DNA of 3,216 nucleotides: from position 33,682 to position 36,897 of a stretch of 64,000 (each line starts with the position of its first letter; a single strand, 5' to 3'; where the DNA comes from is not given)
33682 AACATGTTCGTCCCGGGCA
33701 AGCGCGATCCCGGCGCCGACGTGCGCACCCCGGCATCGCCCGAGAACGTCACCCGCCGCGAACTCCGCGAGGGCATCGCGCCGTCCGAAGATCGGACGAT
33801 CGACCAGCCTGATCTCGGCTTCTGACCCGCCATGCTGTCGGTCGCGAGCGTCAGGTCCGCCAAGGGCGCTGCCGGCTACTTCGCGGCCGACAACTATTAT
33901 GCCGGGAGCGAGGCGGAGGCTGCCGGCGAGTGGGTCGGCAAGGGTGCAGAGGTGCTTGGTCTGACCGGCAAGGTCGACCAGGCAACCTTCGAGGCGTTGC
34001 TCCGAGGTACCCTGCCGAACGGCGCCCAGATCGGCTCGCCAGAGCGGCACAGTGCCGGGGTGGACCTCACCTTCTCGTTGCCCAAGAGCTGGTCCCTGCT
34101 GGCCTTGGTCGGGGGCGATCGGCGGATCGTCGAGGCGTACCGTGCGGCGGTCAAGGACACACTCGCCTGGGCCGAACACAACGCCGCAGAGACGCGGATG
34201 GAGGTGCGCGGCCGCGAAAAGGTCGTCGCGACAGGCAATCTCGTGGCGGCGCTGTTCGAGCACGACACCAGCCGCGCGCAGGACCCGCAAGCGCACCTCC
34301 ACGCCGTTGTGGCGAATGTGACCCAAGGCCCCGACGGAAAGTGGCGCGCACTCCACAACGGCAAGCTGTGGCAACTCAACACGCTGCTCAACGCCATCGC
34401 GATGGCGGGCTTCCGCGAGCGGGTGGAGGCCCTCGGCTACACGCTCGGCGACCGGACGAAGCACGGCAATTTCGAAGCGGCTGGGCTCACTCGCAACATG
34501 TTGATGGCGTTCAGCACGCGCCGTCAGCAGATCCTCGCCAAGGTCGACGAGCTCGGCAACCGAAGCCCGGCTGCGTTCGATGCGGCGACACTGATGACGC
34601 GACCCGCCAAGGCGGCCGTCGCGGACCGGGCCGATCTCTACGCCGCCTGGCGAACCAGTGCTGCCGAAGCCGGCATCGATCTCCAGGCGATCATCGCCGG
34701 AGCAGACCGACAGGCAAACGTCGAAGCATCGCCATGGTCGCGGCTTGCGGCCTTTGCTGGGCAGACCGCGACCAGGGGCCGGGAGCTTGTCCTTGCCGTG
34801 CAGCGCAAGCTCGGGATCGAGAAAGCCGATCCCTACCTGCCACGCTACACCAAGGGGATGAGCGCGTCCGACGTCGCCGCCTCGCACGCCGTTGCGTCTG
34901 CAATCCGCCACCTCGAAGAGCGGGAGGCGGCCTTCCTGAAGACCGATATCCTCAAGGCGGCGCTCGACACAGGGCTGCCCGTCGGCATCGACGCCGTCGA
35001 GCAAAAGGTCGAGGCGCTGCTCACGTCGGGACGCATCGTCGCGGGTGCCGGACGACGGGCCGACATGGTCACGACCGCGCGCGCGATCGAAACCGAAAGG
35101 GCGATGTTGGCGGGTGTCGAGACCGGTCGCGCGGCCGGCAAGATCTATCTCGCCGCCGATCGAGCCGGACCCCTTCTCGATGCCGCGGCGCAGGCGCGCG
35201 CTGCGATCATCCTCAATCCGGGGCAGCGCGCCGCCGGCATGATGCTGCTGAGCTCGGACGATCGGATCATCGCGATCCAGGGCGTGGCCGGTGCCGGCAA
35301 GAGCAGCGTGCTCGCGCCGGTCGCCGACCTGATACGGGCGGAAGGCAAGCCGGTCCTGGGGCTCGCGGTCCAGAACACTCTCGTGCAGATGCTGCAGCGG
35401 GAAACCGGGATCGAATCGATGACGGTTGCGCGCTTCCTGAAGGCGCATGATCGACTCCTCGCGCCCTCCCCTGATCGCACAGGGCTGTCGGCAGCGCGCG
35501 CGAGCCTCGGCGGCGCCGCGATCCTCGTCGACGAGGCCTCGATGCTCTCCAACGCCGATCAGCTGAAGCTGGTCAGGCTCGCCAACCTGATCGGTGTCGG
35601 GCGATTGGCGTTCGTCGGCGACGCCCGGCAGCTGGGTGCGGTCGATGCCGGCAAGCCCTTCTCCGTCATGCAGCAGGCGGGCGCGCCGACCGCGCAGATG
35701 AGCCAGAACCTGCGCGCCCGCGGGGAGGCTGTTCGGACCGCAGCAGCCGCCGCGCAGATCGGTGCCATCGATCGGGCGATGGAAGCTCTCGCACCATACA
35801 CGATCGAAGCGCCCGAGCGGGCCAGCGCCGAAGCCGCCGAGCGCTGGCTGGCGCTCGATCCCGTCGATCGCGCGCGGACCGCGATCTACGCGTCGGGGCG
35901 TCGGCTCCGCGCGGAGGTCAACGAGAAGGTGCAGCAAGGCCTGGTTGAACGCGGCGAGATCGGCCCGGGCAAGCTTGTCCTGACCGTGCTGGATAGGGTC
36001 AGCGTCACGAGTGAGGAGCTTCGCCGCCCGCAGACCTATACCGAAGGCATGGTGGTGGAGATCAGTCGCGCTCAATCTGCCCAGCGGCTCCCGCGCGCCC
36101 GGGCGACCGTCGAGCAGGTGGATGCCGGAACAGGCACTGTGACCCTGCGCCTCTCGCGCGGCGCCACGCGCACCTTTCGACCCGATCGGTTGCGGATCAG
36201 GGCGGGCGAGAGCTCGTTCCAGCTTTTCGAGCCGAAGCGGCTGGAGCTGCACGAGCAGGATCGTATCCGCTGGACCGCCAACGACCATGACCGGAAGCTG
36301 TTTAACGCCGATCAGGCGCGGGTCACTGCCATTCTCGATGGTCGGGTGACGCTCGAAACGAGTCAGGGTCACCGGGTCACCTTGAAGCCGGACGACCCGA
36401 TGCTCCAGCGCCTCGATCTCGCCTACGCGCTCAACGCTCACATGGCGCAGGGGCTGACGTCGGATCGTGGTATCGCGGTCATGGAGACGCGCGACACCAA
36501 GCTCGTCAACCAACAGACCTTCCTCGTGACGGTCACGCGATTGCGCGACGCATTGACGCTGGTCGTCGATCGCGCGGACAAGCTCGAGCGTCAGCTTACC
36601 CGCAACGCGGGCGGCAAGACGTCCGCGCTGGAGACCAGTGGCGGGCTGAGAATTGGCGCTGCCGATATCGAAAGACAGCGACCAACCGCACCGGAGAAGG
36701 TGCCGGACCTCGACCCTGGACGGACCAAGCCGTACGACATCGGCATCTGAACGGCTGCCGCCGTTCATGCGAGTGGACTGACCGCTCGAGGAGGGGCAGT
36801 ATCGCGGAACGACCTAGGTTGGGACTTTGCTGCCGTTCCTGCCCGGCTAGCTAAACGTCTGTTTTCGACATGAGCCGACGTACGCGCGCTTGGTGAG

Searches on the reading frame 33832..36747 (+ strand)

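Call 18: search_protein_families(library=pfam, proteins=[window:33832-36747:+], max_evalue=0.001)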
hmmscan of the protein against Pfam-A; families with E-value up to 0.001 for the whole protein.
window:33832-36747:+ (972 aa): 5 families
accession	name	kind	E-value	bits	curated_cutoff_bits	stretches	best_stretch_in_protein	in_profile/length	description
PF08751.17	TrwC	-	6.6e-85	285.6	25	1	11-279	2-285/286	TrwC relaxase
PF13604.12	AAA_30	-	5.9e-39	134.2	27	1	461-654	2-181/191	AAA domain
PF13245.12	AAA_19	-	6.5e-12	46.2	25.1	1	476-602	10-130/134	AAA domain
PF18340.7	TraI_2B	-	7.7e-07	29.3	26.7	1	720-806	2-79/79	DNA relaxase TraI 2B/2B-like domain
PF01443.25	Viral_helicase1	-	0.00026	21.3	21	0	480-602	1-98/228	Viral superfamily 1 RNA helicase core domain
